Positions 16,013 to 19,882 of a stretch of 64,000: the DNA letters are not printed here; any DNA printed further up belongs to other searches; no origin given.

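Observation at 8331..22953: Dense c-di-GMP signalling island: four GGDEF/EAL genes in 14.6 kb next to giant surface-protein genes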

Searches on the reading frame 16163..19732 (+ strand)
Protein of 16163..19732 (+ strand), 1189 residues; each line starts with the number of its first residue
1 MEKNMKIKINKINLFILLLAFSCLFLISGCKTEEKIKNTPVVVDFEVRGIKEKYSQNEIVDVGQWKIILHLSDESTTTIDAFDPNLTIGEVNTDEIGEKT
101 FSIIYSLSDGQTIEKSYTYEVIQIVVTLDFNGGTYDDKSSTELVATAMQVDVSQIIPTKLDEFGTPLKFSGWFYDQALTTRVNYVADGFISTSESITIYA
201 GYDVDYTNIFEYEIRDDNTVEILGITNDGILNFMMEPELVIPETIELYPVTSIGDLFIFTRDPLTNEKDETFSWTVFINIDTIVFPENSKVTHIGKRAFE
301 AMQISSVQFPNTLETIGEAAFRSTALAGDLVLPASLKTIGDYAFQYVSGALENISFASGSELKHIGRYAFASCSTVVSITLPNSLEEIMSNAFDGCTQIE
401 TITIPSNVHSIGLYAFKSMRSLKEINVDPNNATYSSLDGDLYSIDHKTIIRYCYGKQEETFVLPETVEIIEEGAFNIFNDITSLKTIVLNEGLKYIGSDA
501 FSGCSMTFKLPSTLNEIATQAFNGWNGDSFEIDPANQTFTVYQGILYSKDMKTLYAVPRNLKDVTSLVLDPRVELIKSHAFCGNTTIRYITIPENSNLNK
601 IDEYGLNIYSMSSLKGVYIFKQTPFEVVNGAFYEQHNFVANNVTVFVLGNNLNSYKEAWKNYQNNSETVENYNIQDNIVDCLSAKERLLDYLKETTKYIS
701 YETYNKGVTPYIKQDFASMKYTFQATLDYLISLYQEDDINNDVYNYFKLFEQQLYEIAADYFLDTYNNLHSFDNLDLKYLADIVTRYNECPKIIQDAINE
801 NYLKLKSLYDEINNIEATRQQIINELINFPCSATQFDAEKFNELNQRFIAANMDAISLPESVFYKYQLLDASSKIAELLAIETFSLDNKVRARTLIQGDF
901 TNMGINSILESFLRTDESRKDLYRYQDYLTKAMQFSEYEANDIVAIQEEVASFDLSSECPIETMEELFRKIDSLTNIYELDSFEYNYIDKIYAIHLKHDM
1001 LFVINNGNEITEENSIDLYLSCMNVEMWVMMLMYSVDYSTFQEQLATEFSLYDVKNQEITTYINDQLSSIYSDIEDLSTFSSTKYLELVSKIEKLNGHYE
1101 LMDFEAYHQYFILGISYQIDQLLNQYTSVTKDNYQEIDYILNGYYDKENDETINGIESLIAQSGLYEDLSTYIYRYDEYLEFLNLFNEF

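Call 3: search_protein_families(library=pfam, proteins=[window:16163-19732:+], max_evalue=0.01)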
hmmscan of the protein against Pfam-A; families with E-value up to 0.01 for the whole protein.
window:16163-19732:+ (1189 aa): 2 families
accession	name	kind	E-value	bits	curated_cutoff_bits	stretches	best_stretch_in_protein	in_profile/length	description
PF13306.12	LRR_5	-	5.3e-46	156.1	27.7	3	337-433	1-92/127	BspA type Leucine rich repeat region (6 copies)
PF13855.12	LRR_8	-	7.4e-05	22.9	27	0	360-407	11-59/61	Leucine rich repeat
